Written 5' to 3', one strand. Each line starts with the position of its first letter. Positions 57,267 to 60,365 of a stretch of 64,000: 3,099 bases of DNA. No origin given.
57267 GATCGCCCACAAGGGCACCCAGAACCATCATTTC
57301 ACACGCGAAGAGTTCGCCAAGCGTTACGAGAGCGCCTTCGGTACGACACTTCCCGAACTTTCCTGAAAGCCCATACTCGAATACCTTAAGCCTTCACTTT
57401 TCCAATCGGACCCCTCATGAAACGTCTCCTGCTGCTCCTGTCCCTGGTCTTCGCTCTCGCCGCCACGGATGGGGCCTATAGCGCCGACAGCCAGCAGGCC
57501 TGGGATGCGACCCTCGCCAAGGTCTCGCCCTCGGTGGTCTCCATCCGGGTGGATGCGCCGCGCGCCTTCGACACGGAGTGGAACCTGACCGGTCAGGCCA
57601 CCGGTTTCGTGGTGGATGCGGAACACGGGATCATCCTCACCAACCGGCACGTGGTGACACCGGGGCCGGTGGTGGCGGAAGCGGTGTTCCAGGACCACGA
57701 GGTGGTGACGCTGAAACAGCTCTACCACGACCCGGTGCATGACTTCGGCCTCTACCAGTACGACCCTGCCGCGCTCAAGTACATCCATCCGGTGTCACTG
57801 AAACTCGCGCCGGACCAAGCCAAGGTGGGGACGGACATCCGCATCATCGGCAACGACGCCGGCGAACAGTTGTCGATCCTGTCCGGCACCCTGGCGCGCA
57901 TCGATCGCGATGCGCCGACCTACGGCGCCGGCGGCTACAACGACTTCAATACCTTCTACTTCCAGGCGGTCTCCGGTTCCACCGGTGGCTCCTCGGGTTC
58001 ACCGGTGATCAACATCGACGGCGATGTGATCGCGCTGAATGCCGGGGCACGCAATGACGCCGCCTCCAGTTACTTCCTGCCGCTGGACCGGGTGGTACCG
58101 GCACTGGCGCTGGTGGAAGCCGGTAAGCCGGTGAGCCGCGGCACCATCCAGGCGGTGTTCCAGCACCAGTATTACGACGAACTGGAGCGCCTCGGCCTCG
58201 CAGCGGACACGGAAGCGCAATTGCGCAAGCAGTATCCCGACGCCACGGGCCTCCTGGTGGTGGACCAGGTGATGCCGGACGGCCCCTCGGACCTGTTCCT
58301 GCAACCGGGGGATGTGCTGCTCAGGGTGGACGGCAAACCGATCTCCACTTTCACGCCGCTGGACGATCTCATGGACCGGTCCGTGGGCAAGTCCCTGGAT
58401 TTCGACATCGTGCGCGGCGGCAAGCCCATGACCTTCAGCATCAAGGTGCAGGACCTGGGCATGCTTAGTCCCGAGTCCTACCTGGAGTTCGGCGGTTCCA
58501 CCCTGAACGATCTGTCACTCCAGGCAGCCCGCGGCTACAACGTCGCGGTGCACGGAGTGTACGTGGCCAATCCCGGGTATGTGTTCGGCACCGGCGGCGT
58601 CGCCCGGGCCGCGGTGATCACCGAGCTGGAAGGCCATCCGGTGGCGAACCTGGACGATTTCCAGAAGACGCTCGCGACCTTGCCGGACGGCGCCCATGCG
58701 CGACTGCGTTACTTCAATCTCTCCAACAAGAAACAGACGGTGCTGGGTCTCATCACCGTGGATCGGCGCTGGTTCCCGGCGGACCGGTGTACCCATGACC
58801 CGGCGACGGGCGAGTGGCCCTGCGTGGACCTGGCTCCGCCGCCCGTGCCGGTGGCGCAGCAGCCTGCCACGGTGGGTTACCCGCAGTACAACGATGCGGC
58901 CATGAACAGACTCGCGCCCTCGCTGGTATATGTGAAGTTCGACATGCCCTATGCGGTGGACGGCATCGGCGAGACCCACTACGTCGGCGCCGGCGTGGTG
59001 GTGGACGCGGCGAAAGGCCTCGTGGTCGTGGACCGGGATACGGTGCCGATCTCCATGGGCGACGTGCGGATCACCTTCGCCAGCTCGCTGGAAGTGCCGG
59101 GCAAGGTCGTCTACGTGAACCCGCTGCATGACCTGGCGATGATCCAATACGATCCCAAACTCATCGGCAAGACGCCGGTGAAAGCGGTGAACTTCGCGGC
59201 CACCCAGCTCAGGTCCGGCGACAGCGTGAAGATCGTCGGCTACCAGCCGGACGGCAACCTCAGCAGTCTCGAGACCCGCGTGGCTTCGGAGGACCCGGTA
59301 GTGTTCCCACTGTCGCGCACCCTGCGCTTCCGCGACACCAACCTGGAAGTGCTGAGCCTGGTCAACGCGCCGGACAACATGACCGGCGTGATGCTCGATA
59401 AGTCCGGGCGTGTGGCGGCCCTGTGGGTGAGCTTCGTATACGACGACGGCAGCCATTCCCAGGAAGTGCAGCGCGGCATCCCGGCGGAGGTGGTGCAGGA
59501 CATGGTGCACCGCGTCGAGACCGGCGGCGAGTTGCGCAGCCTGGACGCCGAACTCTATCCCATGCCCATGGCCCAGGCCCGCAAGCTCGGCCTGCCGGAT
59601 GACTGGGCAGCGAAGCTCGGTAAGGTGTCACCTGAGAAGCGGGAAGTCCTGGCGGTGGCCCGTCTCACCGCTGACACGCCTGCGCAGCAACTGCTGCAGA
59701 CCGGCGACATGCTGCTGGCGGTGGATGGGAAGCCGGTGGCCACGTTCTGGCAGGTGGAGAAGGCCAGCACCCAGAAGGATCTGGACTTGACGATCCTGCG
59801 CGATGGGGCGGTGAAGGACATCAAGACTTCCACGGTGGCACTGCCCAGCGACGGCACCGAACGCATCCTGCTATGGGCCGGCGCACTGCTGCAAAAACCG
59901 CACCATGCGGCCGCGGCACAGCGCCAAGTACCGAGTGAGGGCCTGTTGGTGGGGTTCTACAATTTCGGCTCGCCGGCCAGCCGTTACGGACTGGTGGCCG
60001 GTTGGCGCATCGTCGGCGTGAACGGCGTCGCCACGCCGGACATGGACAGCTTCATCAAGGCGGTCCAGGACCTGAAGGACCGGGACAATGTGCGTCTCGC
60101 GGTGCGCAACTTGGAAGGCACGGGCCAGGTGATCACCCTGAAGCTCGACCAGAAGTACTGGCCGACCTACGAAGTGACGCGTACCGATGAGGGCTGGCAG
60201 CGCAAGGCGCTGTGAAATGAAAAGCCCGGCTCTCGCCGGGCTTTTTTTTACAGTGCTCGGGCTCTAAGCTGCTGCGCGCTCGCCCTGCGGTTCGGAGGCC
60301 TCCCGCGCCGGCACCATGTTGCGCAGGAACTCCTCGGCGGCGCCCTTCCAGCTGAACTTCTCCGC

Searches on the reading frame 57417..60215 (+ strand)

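Call 78: search_protein_families(library=pfam, proteins=[window:57417-60215:+])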
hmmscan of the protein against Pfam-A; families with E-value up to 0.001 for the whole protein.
window:57417-60215:+ (932 aa): 7 families
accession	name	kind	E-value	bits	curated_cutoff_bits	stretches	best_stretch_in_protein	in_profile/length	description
PF13365.12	Trypsin_2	-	6.5e-27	95.5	27.6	2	61-207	1-144/144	Trypsin-like peptidase domain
PF12812.13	PDZ_1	-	7.1e-27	93.7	28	2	350-424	2-77/78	PDZ-like domain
PF17820.7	PDZ_6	-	2.3e-21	75.7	27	1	281-333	1-54/54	PDZ domain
PF13180.12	PDZ_2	-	4.7e-20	72.1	27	2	279-344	13-80/80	PDZ domain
PF00595.29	PDZ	-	7.1e-14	52.4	23.2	1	280-315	27-63/81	PDZ domain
PF00089.32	Trypsin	-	3.6e-07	30.7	20.6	1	60-217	26-204/220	Trypsin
PF14685.13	PDZ_Tricorn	-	1.8e-05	25.1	25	0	761-788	41-68/88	Tricorn protease PDZ domain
